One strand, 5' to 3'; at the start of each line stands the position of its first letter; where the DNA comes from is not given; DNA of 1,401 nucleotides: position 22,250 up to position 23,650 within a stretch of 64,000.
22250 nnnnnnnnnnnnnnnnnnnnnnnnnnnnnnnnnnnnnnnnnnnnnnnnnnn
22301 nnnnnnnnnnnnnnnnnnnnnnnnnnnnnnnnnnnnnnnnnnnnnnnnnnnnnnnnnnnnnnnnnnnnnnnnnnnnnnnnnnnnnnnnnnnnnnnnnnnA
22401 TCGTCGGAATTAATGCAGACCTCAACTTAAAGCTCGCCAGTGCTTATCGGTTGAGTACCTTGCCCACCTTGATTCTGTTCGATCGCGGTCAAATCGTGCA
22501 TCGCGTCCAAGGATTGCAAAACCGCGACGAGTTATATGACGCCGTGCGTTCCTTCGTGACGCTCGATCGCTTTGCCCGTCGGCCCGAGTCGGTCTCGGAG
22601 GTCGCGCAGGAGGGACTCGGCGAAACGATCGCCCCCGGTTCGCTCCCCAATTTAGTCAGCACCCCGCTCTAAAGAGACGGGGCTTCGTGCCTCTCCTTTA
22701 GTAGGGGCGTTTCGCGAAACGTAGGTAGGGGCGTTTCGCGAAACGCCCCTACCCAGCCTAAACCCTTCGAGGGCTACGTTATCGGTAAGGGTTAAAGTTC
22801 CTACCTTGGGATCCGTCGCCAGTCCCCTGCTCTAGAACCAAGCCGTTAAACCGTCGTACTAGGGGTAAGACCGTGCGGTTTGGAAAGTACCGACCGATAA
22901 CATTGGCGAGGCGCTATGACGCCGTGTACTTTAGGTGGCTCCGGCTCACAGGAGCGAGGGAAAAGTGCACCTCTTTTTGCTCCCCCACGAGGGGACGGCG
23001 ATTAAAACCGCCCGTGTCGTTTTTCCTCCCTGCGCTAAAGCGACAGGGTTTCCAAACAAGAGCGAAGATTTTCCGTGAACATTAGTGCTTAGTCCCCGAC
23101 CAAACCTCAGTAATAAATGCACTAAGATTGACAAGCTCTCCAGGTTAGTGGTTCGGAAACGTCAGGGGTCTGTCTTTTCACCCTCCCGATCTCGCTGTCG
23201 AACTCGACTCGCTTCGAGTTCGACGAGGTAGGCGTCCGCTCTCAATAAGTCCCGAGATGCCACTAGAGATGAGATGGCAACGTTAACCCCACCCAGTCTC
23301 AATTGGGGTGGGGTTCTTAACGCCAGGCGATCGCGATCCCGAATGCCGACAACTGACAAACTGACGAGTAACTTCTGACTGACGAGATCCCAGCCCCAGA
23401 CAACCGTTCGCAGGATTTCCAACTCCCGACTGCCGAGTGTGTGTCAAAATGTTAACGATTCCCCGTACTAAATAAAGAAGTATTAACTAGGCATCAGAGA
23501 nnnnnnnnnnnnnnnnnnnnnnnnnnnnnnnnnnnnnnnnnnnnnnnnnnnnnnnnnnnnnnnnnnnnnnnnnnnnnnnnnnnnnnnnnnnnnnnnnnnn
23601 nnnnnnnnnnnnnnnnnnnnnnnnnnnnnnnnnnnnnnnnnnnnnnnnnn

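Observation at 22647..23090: About 440-nt structured repeat (copy A) with compensatory base changes between copies: candidate novel ncRNA or structured MITE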

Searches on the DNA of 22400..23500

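Call 8: search_rna_families(source=window, threshold=evalue, start=22400, end=23500, max_evalue=1, show_alignments=2)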
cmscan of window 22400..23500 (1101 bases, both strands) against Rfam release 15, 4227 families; matches with E-value up to 1: 4.
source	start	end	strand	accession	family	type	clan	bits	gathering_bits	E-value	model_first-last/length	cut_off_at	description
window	22724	22920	+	RF02033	HEARO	Gene;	-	106.4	83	1.1e-22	1-211/211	no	HNH endonuclease-associated RNA and ORF (HEARO) RNA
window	22697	22756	+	RF03937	mir-9456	Gene; miRNA;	-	24.4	80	0.045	1-68/68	no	mir-9456 microRNA precursor family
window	22704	22749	+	RF03560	mir-3926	Gene; miRNA;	-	24.1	82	0.097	1-63/63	no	mir-3926 microRNA precursor family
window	22704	22749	-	RF03560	mir-3926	Gene; miRNA;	-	23.9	82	0.11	1-63/63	no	mir-3926 microRNA precursor family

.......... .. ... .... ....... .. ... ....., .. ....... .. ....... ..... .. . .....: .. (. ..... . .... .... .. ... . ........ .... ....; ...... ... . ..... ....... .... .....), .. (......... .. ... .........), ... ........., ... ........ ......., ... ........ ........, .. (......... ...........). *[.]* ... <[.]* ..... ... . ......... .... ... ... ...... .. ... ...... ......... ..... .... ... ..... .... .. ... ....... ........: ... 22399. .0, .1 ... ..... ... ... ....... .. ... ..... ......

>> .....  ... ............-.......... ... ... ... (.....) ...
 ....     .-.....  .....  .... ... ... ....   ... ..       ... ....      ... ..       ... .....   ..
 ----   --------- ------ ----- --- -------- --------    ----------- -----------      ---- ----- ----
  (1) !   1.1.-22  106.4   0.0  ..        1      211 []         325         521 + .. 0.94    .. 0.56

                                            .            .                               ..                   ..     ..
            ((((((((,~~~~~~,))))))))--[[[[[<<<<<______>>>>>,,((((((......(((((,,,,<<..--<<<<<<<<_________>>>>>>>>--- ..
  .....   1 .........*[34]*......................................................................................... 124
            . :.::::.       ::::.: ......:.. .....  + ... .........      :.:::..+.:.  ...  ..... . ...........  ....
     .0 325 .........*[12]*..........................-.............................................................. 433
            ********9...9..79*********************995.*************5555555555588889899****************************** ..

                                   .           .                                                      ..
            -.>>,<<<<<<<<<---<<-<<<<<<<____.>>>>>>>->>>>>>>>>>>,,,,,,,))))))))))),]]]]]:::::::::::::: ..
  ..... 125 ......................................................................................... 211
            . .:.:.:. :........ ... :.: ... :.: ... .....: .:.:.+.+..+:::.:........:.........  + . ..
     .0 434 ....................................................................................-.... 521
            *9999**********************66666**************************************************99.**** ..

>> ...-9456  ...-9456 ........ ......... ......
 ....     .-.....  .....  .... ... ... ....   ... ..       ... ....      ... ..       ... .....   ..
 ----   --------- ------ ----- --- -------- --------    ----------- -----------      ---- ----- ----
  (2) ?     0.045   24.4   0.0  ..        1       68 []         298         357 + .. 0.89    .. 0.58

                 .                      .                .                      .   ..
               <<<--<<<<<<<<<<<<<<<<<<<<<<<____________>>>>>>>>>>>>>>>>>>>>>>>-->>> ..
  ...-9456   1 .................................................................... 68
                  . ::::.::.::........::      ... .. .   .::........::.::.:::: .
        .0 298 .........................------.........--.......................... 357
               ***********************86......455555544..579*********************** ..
